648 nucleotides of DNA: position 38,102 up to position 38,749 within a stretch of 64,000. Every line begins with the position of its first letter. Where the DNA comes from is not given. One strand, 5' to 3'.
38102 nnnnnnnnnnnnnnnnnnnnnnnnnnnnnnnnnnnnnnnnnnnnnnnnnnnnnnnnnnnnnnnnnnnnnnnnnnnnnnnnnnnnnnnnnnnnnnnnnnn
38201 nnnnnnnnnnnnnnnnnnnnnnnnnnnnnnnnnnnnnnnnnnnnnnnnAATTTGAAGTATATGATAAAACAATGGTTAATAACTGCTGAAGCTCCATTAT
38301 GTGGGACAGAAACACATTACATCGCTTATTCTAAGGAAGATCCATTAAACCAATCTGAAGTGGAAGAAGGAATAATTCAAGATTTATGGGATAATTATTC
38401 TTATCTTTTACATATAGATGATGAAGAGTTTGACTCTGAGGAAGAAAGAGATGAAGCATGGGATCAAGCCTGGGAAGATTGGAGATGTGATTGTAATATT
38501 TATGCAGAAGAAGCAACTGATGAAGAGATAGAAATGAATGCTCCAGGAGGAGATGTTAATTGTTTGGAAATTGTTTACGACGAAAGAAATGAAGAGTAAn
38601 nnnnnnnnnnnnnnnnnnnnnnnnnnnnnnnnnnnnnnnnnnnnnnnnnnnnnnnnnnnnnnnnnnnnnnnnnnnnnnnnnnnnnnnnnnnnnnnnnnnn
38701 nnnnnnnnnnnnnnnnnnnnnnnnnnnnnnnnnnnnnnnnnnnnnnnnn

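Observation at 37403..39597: Phage-encoded full-length sigma-70 homolog with adjacent highly acidic protein and vWA protein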

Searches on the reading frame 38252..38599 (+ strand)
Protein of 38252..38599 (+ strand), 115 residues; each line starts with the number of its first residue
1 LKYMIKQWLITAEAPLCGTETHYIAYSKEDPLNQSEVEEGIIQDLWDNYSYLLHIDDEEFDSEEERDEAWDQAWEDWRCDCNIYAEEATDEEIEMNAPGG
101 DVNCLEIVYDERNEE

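Call 3: search_protein_families(library=pfam, proteins=[window:38252-38599:+], max_evalue=0.01)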
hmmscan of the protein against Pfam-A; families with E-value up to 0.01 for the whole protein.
window:38252-38599:+ (115 aa): 0 families

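Call 4: search_protein_families(library=phrogs, proteins=[window:38252-38599:+], max_evalue=0.001)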
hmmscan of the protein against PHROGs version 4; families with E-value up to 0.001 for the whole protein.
window:38252-38599:+ (115 aa): 0 families

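Call 5: search_protein_families(library=ncbifam, proteins=[window:38252-38599:+], max_evalue=0.001)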
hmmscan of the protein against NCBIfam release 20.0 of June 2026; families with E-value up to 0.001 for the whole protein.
window:38252-38599:+ (115 aa): 0 families

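Call 32: find_homologous_proteins(query=window:38261-38599:+, max_evalue=0.001)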
Query window:38261-38599:+ (112 aa): 33 proteins with E <= 0.001 among 36 candidates.
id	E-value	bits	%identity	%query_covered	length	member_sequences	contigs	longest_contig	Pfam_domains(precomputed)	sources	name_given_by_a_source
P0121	6.7e-65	235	93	100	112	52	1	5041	-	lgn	-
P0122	4.0e-60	219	87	99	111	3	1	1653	-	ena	-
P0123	2.6e-59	217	87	99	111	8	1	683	-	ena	-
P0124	2.1e-55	204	83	99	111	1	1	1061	-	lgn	-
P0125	2.6e-51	191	76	99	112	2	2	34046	-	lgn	-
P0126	3.7e-48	180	74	97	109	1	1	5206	-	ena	-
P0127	4.2e-46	174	71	99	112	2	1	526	-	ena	-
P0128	7.4e-44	167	67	99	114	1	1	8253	-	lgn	-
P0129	1.6e-42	162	66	100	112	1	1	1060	-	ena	-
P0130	2.1e-42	162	65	100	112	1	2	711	-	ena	-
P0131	5.0e-42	161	65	99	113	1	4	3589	-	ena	-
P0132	1.3e-41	159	65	99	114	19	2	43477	-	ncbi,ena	-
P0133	8.7e-41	157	63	98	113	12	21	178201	-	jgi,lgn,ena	-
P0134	9.3e-41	157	65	98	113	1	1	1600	-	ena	-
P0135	3.3e-40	155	64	100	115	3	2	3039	-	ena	-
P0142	9.7e-38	147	62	99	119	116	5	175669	-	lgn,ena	-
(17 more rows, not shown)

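Call 35: find_encoding_contigs(protein=P0142, flank=10000, max_places=1)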
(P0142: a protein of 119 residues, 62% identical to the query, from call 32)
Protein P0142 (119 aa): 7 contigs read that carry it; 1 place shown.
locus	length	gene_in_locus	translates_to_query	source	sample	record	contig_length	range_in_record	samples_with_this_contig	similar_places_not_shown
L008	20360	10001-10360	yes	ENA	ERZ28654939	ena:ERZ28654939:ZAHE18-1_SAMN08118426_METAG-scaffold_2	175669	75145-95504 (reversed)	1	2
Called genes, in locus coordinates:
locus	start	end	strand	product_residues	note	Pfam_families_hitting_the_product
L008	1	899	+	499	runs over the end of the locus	PF00149:Metallophos (weak)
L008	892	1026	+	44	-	-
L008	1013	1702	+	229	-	-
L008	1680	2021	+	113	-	-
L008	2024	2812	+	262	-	-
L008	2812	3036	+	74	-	-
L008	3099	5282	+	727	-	PF03477:ATP-cone, PF13597:NRDD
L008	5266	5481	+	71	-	-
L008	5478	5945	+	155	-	-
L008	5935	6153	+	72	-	-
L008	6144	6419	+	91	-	-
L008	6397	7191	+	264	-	PF00149:Metallophos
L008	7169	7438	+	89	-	-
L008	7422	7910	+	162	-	PF00692:dUTPase (faint)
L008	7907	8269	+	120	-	-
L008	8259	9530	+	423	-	PF01068:DNA_ligase_A_M, PF01331:mRNA_cap_enzyme (weak), PF09414:RNA_ligase (weak)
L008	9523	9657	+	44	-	-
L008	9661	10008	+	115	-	-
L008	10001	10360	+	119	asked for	-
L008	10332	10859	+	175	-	-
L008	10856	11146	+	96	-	-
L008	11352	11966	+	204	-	PF04542:Sigma70_r2, PF04539:Sigma70_r3, PF04545:Sigma70_r4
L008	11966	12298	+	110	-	-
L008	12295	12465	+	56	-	-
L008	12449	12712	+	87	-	-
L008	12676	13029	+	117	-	-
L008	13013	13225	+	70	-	-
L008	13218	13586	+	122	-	-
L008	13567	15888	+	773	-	PF01612:DNA_pol_A_exo1, PF00476:DNA_pol_A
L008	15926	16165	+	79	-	-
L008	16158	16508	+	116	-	-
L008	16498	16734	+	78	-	-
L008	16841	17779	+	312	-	PF01541:GIY-YIG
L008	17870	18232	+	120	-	-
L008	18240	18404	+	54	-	-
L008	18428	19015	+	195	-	-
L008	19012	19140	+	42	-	-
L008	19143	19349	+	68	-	-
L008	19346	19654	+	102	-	-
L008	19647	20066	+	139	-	-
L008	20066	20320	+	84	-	-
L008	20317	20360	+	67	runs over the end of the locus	-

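Call 36: find_encoding_contigs(protein=P0133, flank=10000, max_places=1)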
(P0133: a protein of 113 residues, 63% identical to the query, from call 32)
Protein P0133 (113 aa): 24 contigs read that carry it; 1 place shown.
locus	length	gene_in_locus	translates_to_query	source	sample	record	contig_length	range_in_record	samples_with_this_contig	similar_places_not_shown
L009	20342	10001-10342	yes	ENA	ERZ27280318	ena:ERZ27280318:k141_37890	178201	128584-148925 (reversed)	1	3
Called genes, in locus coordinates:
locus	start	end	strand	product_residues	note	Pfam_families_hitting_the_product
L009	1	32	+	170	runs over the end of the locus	PF13353:Fer4_12 (weak)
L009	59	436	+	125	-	-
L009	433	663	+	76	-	-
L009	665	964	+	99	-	-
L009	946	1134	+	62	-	-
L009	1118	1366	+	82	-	-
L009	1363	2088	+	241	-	PF00149:Metallophos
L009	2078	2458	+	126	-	-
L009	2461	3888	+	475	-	PF05970:PIF1, PF13604:AAA_30, PF13245:AAA_19, PF13538:UvrD_C_2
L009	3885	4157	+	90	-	-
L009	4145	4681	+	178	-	PF22769:DCD, PF00692:dUTPase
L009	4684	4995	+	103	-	-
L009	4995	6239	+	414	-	PF01068:DNA_ligase_A_M, PF09414:RNA_ligase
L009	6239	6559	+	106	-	-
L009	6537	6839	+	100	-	-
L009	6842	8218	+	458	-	-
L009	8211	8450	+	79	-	-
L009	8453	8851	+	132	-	-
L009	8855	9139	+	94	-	-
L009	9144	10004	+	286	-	PF00140:Sigma70_r1_2, PF04542:Sigma70_r2, PF04539:Sigma70_r3, PF04545:Sigma70_r4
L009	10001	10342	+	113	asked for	-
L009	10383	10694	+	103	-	-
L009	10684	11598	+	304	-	PF13671:AAA_33, PF25109:HAD_PNKP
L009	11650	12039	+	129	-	-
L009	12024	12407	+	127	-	-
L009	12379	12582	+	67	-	-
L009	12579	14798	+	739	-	PF01612:DNA_pol_A_exo1, PF00476:DNA_pol_A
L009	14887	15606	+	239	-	PF02796:HTH_7 (weak), PF15978:TnsD (weak)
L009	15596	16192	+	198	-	-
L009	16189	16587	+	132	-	-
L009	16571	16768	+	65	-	-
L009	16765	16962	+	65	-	-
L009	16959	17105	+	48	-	-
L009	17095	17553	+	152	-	-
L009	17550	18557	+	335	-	PF02511:Thy1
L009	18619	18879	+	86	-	-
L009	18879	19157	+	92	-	-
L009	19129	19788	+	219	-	-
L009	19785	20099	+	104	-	-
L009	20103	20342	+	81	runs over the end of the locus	-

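Call 38: predict_structure(alignment_id=A1)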
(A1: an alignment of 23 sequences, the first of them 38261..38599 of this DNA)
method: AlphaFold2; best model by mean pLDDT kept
length: 112 residues; sequences in the alignment: 23
mean_pLDDT: 92.0   pTM: 0.81
mean pLDDT of the five models: 92.0, 90.1, 89.7, 88.2, 85.7
residues with pLDDT >= 90: 88; 70-90: 22; 50-70: 1; < 50: 1
segments of 3 or more residues with pLDDT < 50: none
pLDDT, mean of each block of 10 residues (from residue 1): 95 89 95 94 92 90 95 93 95 90 91 56
secondary structure, 60 per line:
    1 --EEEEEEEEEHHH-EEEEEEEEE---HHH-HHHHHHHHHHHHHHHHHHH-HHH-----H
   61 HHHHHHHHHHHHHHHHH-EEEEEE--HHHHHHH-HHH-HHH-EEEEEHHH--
elements in order: E3-11 E16-24 H32-50 H60-77 E79-84 H87-93 E103-107

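Call 50: fold_search(model_id=the predicted structure, library=viral)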
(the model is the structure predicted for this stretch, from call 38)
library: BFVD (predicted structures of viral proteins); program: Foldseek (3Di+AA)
matches with E <= 10: 632; with E <= 0.001: 0
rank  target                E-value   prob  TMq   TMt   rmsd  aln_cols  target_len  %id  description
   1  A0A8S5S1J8            4.1e-03  1.00  0.60  0.64   4.0       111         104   23  Uncharacterized protein [Podoviridae sp. ct8Lf7]
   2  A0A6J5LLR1            1.2e-02  0.98  0.48  0.52   5.7       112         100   14  Uncharacterized protein [uncultured Caudovirales phage]
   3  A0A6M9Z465            2.4e-02  0.89  0.42  0.44   5.9       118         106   14  Uncharacterized protein [Vibrio phage River4]
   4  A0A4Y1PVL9            3.3e-02  0.89  0.38  0.24   5.8        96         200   22  (no name in the UniProt tables at hand)
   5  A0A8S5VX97            4.1e-02  0.96  0.43  0.35   4.3        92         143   16  (no name in the UniProt tables at hand)
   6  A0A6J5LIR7            8.3e-02  0.95  0.55  0.62   4.2       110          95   14  Uncharacterized protein [uncultured Caudovirales phage]
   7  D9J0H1                9.5e-02  0.84  0.43  0.27   7.4        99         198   17  Gp24 [Brochothrix phage A9]
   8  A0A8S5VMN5            1.2e-01  0.69  0.37  0.49   4.6       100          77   15  Uncharacterized protein [Ackermannviridae sp.]
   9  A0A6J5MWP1            1.2e-01  0.60  0.34  0.34   9.1        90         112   12  Uncharacterized protein [uncultured Caudovirales phage]
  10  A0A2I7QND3            1.4e-01  0.44  0.30  0.42  11.4        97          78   15  (no name in the UniProt tables at hand)
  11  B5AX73                1.6e-01  0.54  0.29  0.44  12.1        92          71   16  Uncharacterized protein [Iodobacter phage PhiPLPE]
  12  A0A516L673            2.0e-01  0.51  0.30  0.36  15.5        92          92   13  (no name in the UniProt tables at hand)
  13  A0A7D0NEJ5            2.1e-01  0.35  0.31  0.40  13.2        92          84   14  Uncharacterized protein [Escherichia phage vB_EcoM_4HA13]
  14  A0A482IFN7            3.1e-01  0.33  0.22  0.43   5.0        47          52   15  (no name in the UniProt tables at hand)
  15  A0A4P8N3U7            3.3e-01  0.57  0.31  0.56   5.7        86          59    9  (no name in the UniProt tables at hand)
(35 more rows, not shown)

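Call 52: search_dna_similar(query=window:38261-38599:+, collection=phages, mode=protein, max_rows=15, max_evalue=0.1)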
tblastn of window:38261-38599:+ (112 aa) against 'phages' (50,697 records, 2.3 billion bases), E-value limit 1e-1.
No match.

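Call 60: search_protein_families(library=padloc, proteins=[window:38261-38599:+], max_evalue=0.01)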
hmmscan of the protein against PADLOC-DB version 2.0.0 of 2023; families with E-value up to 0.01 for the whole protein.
window:38261-38599:+ (112 aa): 0 families

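Call 64: fold_search(model_id=the predicted structure, library=pdb)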
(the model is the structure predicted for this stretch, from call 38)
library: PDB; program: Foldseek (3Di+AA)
matches with E <= 10: 95; with E <= 0.001: 0
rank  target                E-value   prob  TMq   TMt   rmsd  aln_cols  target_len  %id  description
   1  7bqc_MODEL_1_A        8.9e-02  0.38  0.28  0.25  14.4        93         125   17  Solution NMR structure of NF4; de novo designed protein with a novel fold (released 2021-03-24)
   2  6skf_BT               1.1e+00  0.20  0.37  0.50   7.2       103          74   13  Cryo-EM Structure of T. kodakarensis 70S ribosome (released 2020-07-29)
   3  8xqw_Q                2.1e+00  0.09  0.31  0.17   6.5       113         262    9  Cryo-EM structure of the Ycf2-FtsHi motor complex from Chlamydomonas reinhardtii in AMPPNP bound state (released 2024-09-11)
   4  5i8j_A                2.5e+00  0.10  0.23  0.35   3.6        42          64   12  Crystal structure of Dmd from phage RB69 (released 2017-02-15)
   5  2jxt_MODEL_1_A        2.7e+00  0.13  0.34  0.41   7.1        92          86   11  Solution structure of 50S ribosomal protein LX from Methanobacterium thermoautotrophicum. Northeast Structural (released 2007-12-11)
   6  9hnw_A                3.3e+00  0.06  0.19  0.05   8.2        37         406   16  USP1-UAF1 bound to Lys63-linked diubiquitin (released 2025-02-12)
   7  5kf4_D                3.5e+00  0.06  0.19  0.21   2.8        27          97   18  Crystal structure of FN3 domain (Residues P368-P466) of Human collagen XX (released 2016-07-06)
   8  2y5b_E                4.0e+00  0.08  0.19  0.07   0.9        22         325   14  Structure of USP21 in complex with linear diubiquitin-aldehyde (released 2012-01-25)
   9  2qsd_B                4.0e+00  0.05  0.21  0.17   4.0        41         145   20  Crystal structure of a protein Il1583 from Idiomarina loihiensis (released 2007-08-14)
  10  8itn_A                4.0e+00  0.05  0.17  0.06   2.0        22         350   18  Crystal structure of USP47apo catalytic domain (released 2024-03-27)
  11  8br8_LT               4.5e+00  0.10  0.33  0.24   4.5        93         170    8  Giardia ribosome in POST-T state (A1) (released 2023-03-15)
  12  9di1_B                4.5e+00  0.08  0.21  0.07   1.1        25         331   12  Cryo-EM structure of the USP1-UAF1-Ubiquitin complex inhibited by KSQ-4279 (released 2025-09-17)
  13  3egr_B                4.8e+00  0.08  0.27  0.46   8.3        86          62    7  CRYSTAL STRUCTURE OF A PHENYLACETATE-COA OXYGENASE SUBUNIT PAAB (REUT_A2307) FROM RALSTONIA EUTROPHA JMP134 AT 2.65 A  (released 2008-09-30)
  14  7ay0_D                4.8e+00  0.05  0.19  0.08   2.3        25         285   12  Crystal structure of truncated USP1-UAF1 (released 2021-03-24)
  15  7ay0_B                4.8e+00  0.05  0.19  0.08   2.1        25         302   12  Crystal structure of truncated USP1-UAF1 (released 2021-03-24)
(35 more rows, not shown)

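Call 86: search_protein_representatives(alignment_id=A1)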
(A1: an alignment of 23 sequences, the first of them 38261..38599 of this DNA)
Query: 23 sequences, 113 profile positions. Proteins with E-value up to 0.001 (for the whole library): 45; up to 1e-10: 22; up to 1e-30: 4. The best 45 are listed.
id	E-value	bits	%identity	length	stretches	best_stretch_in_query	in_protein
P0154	1.9e-45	169.9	-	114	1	1-110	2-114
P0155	1.1e-31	125.6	-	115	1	1-110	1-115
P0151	3.8e-31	123.8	-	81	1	33-111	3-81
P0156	7.8e-31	122.8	-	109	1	2-110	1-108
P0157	3.8e-23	98.1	-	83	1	2-75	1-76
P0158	9.8e-22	93.5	-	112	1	2-111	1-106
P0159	1.9e-21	92.6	-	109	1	2-110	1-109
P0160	2.4e-21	92.2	-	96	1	1-110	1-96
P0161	5.6e-20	87.9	-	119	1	2-112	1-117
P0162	4.1e-19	85.1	-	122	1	1-110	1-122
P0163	6.5e-19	84.4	-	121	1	1-112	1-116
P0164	1.5e-18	83.2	-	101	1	2-93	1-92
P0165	1.7e-18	83.1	-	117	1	2-110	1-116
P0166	2.1e-17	79.6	-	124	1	2-112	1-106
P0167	1.5e-16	76.8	-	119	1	2-111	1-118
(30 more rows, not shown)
